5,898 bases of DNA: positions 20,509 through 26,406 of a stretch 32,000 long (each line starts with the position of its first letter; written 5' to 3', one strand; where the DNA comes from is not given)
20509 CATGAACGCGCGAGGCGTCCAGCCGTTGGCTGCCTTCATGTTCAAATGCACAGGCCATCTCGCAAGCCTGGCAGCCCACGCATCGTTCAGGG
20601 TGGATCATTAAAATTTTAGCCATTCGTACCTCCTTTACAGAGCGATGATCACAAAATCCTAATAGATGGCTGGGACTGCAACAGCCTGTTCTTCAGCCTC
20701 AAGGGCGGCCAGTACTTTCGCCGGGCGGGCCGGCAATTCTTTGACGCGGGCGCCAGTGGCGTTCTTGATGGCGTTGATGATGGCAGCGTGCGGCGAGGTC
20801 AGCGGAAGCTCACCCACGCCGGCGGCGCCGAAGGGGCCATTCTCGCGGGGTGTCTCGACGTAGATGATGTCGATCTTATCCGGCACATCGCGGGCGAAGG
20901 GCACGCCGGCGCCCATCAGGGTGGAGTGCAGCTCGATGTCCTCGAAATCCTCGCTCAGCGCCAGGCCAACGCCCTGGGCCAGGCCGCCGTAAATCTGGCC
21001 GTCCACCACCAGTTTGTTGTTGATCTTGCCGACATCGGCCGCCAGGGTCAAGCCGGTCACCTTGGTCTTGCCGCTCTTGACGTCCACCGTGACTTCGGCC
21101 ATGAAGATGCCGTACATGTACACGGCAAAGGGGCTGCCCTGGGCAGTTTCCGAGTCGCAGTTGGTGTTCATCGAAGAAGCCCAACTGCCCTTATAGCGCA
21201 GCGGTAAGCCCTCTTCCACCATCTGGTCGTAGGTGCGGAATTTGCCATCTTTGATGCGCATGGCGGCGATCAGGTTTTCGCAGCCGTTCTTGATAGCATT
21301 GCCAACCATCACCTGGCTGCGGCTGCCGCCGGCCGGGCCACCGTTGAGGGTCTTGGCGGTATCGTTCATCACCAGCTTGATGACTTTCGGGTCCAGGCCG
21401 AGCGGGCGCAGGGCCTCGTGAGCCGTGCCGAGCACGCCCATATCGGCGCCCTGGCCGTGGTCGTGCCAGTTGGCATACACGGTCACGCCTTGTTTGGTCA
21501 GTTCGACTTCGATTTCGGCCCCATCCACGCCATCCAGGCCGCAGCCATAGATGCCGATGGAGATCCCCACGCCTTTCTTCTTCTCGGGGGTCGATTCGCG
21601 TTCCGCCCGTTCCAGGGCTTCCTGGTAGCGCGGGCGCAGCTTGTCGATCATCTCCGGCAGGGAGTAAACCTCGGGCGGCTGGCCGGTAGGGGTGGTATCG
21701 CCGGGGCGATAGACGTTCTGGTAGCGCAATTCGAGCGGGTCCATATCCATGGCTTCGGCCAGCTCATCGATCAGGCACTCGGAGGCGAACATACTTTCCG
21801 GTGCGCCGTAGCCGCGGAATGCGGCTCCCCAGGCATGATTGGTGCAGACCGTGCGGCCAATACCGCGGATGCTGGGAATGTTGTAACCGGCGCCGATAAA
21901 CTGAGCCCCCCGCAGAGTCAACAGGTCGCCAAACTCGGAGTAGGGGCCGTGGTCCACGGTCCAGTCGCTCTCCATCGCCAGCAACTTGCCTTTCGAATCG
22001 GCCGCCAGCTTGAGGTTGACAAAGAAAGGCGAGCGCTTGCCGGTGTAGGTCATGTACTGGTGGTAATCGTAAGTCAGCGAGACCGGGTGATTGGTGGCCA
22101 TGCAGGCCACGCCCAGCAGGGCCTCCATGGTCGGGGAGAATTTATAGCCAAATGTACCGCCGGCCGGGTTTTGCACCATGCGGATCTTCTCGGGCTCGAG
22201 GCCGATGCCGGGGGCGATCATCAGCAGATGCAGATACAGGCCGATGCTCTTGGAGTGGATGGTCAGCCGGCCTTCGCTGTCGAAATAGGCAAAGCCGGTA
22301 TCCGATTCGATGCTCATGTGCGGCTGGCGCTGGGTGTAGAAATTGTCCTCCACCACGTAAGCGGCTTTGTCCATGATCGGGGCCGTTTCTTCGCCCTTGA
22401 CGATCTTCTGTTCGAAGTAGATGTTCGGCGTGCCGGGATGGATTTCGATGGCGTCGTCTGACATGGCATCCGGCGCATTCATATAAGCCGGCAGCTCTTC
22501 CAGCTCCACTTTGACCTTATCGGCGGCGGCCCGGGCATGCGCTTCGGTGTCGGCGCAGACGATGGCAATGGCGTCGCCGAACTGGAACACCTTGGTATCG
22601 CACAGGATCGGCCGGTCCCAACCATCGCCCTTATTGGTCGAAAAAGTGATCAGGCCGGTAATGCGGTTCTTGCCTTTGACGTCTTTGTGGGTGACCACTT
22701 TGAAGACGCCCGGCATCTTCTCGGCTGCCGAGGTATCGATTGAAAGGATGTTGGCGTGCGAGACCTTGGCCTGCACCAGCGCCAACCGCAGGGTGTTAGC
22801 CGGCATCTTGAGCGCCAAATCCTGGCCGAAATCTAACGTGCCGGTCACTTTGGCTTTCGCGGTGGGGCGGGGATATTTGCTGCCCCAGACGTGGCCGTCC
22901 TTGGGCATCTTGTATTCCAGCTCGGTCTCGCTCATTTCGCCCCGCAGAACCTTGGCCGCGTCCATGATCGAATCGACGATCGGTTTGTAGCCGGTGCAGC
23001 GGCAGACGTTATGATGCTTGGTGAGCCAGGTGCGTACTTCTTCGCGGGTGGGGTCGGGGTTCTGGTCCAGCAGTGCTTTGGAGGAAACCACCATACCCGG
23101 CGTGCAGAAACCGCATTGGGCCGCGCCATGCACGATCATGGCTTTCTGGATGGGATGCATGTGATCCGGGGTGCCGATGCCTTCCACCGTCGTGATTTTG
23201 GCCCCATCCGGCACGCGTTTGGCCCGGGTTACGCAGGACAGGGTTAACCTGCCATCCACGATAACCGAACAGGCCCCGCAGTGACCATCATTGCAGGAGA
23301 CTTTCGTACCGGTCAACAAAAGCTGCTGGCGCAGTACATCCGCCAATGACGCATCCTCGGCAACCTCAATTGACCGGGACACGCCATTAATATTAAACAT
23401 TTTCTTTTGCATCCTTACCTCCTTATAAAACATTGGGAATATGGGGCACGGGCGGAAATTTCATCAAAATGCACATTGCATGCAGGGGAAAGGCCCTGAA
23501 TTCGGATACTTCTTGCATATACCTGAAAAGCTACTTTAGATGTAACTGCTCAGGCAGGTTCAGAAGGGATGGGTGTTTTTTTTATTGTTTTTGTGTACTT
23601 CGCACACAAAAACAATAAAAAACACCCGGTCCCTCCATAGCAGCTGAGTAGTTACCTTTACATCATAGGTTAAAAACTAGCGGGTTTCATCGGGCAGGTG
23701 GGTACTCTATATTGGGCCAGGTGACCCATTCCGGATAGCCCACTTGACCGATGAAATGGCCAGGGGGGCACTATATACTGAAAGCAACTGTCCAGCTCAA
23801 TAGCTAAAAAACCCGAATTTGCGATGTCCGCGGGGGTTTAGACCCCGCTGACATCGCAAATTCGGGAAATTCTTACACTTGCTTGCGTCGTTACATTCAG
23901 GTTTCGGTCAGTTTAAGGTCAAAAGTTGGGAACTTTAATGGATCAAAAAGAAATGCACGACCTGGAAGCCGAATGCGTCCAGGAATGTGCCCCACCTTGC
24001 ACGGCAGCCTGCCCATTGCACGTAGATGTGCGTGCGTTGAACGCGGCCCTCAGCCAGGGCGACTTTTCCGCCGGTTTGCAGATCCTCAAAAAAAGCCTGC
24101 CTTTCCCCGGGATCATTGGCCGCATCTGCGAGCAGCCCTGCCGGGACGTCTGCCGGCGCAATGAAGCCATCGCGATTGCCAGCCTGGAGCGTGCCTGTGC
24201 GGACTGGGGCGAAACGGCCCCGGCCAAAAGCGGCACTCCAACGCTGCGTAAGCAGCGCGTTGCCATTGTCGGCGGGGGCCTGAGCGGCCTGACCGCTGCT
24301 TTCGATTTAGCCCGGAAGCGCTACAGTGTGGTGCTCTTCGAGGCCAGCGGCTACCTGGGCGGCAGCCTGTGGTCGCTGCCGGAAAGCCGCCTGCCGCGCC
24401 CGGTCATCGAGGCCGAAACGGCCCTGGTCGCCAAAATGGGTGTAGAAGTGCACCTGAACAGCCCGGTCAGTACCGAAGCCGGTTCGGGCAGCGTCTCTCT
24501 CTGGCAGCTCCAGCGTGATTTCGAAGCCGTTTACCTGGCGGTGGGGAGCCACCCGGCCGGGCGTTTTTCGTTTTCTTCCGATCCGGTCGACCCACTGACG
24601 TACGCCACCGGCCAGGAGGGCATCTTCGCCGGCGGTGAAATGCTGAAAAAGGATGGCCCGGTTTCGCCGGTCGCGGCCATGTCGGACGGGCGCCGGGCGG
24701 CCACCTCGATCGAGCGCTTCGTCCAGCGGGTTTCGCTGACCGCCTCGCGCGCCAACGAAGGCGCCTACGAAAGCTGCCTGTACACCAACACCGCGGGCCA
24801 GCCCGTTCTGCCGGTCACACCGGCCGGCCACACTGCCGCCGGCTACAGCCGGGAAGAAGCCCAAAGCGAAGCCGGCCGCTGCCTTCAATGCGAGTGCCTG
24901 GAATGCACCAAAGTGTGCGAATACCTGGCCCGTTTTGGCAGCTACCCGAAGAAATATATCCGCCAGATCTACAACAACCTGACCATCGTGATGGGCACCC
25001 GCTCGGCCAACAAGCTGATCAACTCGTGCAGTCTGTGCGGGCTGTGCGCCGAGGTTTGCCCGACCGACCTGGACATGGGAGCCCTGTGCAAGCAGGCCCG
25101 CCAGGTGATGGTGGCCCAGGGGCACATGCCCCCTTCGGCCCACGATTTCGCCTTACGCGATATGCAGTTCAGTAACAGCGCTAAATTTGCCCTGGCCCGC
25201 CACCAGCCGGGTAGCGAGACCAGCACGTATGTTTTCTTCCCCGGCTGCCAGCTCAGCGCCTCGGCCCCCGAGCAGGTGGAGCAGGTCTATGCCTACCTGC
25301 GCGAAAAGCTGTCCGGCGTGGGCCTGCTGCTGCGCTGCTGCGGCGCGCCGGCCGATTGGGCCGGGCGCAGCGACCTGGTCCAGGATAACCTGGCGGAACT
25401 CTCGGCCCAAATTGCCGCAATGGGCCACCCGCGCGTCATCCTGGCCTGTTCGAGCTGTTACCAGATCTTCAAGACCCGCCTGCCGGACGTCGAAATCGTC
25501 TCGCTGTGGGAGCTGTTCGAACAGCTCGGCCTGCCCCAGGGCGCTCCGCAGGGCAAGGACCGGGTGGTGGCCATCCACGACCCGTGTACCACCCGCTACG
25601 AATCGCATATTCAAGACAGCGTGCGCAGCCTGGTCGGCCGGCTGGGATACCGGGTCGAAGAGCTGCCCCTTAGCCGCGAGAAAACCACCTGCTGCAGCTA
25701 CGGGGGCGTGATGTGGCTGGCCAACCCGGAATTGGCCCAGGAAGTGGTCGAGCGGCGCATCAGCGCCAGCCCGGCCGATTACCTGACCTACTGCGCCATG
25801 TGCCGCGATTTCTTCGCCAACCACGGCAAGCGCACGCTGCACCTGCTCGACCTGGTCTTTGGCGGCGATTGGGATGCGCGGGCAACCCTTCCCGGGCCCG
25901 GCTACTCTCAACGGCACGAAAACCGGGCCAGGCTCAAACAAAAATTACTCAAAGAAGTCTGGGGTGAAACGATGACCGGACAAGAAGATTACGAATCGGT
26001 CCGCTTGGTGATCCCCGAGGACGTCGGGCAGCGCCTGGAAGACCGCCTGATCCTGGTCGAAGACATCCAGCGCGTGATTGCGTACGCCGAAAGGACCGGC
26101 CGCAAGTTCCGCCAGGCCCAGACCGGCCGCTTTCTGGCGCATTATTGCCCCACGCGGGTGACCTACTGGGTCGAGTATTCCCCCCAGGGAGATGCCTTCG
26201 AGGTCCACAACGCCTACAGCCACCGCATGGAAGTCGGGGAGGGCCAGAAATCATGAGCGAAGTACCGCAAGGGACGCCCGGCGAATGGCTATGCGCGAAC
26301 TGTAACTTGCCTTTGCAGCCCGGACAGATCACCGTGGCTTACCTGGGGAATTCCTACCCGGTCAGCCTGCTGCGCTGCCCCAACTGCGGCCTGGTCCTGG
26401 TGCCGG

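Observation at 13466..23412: Mop-type aldehyde oxidoreductase wired to a Coo/FHL-style energy-converting [NiFe]-hydrogenase: candidate 'aldehyde hydrogenlyase'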

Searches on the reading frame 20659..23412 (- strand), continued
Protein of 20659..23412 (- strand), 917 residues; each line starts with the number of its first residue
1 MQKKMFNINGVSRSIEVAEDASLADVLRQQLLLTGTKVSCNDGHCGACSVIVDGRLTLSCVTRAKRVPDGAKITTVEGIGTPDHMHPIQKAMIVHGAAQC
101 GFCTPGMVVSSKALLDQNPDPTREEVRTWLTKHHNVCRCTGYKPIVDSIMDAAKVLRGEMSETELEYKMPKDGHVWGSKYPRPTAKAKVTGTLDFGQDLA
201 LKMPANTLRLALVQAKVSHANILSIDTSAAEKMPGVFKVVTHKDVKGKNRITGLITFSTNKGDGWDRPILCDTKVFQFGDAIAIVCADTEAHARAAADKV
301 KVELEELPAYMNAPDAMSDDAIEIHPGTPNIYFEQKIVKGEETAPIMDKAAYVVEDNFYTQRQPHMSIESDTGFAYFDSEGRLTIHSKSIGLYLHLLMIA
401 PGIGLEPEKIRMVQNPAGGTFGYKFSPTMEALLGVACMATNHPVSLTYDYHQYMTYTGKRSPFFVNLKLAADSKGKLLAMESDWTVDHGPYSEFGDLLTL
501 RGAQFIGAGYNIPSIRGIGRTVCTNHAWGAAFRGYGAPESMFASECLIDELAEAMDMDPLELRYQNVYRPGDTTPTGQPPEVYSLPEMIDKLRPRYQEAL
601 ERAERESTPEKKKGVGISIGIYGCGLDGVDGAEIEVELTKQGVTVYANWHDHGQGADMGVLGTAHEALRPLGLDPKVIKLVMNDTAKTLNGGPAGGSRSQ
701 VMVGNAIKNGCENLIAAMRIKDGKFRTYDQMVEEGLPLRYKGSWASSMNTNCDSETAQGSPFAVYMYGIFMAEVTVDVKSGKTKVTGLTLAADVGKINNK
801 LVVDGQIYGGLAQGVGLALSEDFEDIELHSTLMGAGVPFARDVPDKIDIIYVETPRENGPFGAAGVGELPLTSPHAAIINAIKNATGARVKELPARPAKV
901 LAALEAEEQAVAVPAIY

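Call 72: search_protein_families(library=ncbifam, proteins=[L084:19965-21020:+, L084:21134-21742:+], max_evalue=1e-8)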
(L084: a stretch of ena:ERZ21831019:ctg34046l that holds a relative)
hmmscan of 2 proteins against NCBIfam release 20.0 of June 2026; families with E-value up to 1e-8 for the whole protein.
L084:19965-21020:+ (351 aa): 2 families
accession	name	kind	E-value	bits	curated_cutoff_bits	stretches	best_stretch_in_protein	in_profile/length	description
NF045664.1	XdhC_rel_AOR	equivalog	4.7e-62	210.3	350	1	5-345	2-344/346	XdhC family aldehyde oxidoreductase maturation factor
TIGR02964.1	xanthine_xdhC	equivalog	2.7e-22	79.5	161.6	1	23-341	5-245/246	xanthine dehydrogenase accessory protein XdhC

L084:21134-21742:+ (202 aa): 14 families
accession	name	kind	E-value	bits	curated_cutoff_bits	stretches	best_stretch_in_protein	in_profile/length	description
TIGR03310.1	matur_MocA_YgfJ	equivalog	4.3e-51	173.6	186.45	1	13-197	2-188/188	molybdenum cofactor cytidylyltransferase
TIGR03202.1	pucB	equivalog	3.1e-38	131.4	235.05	1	11-194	1-192/192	xanthine dehydrogenase accessory protein PucB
NF045665.1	NTPtran_DVU1551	equivalog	5.6e-38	130.9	315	1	11-198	1-190/359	DVU_1551 family NTP transferase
NF045782.1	NicBOxredNboR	equivalog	1.3e-23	83.8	260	1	6-193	4-201/206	nicotine blue oxidoreductase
TIGR02665.1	molyb_mobA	equivalog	3.4e-14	53.3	151.85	1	11-194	1-185/186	molybdenum cofactor guanylyltransferase MobA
NF053639.1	Mfer334_fam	equivalog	3.8e-14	53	260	1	15-128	4-128/209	pseudomurein biosynthesis protein PmurB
NF002741.0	PRK02726.1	equivalog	2.7e-13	50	179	1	8-198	5-195/200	molybdenum cofactor guanylyltransferase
NF010933.0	PRK14353.1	equivalog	3e-11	42.6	505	1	10-152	5-147/453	bifunctional UDP-N-acetylglucosamine diphosphorylase/glucosamine-1-phosphate N-acetyltransferase GlmU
TIGR01173.1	glmU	equivalog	3.1e-11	42.8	366.85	1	14-134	4-125/452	bifunctional UDP-N-acetylglucosamine diphosphorylase/glucosamine-1-phosphate N-acetyltransferase GlmU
NF001855.0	PRK00576.1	equivalog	3.5e-11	43.1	205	1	7-195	3-190/197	molybdenum cofactor guanylyltransferase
NF010932.0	PRK14352.1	equivalog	7.9e-10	38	611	1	10-129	6-129/488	bifunctional UDP-N-acetylglucosamine diphosphorylase/glucosamine-1-phosphate N-acetyltransferase GlmU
TIGR00453.1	ispD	equivalog_domain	1.5e-09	37.6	181.3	1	14-135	3-127/219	2-C-methyl-D-erythritol 4-phosphate cytidylyltransferase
NF010935.0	PRK14355.1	equivalog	3.2e-09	35.9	718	1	10-134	3-129/459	bifunctional UDP-N-acetylglucosamine diphosphorylase/glucosamine-1-phosphate N-acetyltransferase GlmU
NF001457.0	PRK00317.1-3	equivalog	4.1e-09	36.2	164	1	12-147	3-134/200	molybdenum cofactor guanylyltransferase MobA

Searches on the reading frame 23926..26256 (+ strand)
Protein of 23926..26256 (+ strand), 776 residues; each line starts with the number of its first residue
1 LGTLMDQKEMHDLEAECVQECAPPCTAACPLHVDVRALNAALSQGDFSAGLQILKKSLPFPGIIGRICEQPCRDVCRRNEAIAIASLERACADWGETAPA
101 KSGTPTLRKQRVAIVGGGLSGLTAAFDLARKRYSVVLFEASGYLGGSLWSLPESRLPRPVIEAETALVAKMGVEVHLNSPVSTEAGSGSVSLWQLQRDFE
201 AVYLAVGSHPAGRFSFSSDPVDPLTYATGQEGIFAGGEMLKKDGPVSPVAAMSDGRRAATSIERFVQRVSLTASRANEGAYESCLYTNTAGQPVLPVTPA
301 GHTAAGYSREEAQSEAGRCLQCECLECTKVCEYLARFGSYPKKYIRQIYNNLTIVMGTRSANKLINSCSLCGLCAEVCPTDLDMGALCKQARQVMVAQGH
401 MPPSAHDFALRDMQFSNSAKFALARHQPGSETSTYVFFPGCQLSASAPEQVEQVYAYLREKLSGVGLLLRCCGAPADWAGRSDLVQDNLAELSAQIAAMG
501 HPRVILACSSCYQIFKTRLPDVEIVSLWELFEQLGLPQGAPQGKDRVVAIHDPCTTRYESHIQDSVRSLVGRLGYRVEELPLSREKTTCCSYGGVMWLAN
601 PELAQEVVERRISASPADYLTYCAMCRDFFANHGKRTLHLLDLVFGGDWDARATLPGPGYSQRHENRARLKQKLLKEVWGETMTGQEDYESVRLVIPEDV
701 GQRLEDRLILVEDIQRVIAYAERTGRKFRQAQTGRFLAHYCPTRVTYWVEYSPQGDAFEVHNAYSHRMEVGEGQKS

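Call 13: search_protein_families(library=pfam, proteins=[window:23926-26256:+])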
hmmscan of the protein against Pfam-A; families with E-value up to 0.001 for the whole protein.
window:23926-26256:+ (776 aa): 13 families
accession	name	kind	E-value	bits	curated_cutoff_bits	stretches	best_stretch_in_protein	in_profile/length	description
PF14691.11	Fer4_20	-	1.4e-21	76.9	25.8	2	14-96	20-109/113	Dihydroprymidine dehydrogenase domain II, 4Fe-4S cluster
PF13534.11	Fer4_17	-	5.3e-15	56.2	22.2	1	318-383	1-61/61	4Fe-4S dicluster domain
PF02754.22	CCG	-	3.8e-12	46.6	20.6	1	435-513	1-82/85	Cysteine-rich domain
PF13450.12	NAD_binding_8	-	1e-08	35.8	21.9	1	114-147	1-34/68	NAD(P)-binding Rossmann-like domain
PF13183.11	Fer4_8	-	1.9e-07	32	27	1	316-381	2-67/68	4Fe-4S dicluster domain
PF01266.30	DAO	-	2.2e-07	31.1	27.9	1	111-146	1-37/353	FAD dependent oxidoreductase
PF12831.13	FAD_oxidored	-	6.9e-06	26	27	1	112-148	2-38/416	FAD dependent oxidoreductase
PF07992.20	Pyr_redox_2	-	1e-05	25.6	26.1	1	109-212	142-241/291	Pyridine nucleotide-disulphide oxidoreductase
PF01946.23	Thi4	-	6.1e-05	22.8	26.2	1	110-150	18-59/235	Thi4 family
PF00890.30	FAD_binding_2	-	7.4e-05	22.6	20.4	1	112-147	2-37/414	FAD binding domain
PF01593.30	Amino_oxidase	-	0.00022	21.1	19.8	1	119-152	1-34/443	Flavin containing amine oxidoreductase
PF13187.11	Fer4_9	-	0.00029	21.2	27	1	319-381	2-50/52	4Fe-4S dicluster domain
PF00037.32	Fer4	-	0.00066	19.8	21.1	1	367-381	7-21/24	4Fe-4S binding domain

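Call 72: search_protein_families(library=ncbifam, proteins=[window:23926-26256:+], max_evalue=1e-8)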
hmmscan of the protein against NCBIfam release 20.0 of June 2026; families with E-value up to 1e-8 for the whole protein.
window:23926-26256:+ (776 aa): 18 families
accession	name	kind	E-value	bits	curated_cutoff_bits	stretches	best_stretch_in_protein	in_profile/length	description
NF045663.1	diclust_near_Sec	equivalog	0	1048.7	530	1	6-771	1-758/759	pyridine nucleotide-disulfide oxidoreductase/dicluster-binding protein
NF009410.0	PRK12771.1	subfamily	6.2e-58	196.7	516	2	9-211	34-236/566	NAD(P)-binding protein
NF009454.0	PRK12814.1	equivalog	8.8e-46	156.5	916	1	5-215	84-295/657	putative NADPH-dependent glutamate synthase small subunit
NF009414.0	PRK12778.1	equivalog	1.7e-43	149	1103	1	13-208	326-527/752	bifunctional dihydroorotate dehydrogenase B NAD binding subunit/NADPH-dependent glutamate synthase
TIGR01316.1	gltA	equivalog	2.8e-37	128.6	471.75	1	16-208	26-228/449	NADPH-dependent glutamate synthase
NF010590.0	PRK13984.1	equivalog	3.9e-36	124.4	946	1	14-209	188-384/611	putative oxidoreductase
NF009413.0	PRK12775.1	equivalog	2.1e-33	115.2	1895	1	15-209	330-528/1006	putative trifunctional 2-polyprenylphenol hydroxylase/glutamate synthase subunit beta/ferritin domain-containing protein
TIGR03315.1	Se_ygfK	equivalog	1.6e-29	102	835.3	1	21-219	442-642/1012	putative selenate reductase subunit YgfK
TIGR01318.1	gltD_gamma_fam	subfamily_domain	2.7e-26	92.2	482.95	1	13-211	38-239/467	glutamate synthase, small subunit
NF009408.0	PRK12769.1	equivalog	1.1e-22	79.9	1003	1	24-209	235-423/659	formate-dependent uric acid utilization protein AegA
TIGR01317.1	GOGAT_sm_gam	subfamily_domain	1.3e-21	77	447.7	1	5-209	32-239/485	glutamate synthase small subunit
NF045670.1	quin_L_LdhH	equivalog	3.9e-17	61.8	800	1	427-613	461-664/706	L-lactate dehydrogenase (quinone) large subunit LdhH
NF009451.0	PRK12809.1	equivalog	1.7e-16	59.6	1154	1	23-209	217-406/639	formate-dependent uric acid utilization protein YgfT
NF004898.0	PRK06259.1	equivalog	1.3e-14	53.7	385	1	323-627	138-460/488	fumarate reductase (CoM/CoB) subunit TfrB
NF009415.0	PRK12779.1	equivalog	1.7e-14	52.7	1519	1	26-170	211-368/944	putative bifunctional glutamate synthase subunit beta/2-polyprenylphenol hydroxylase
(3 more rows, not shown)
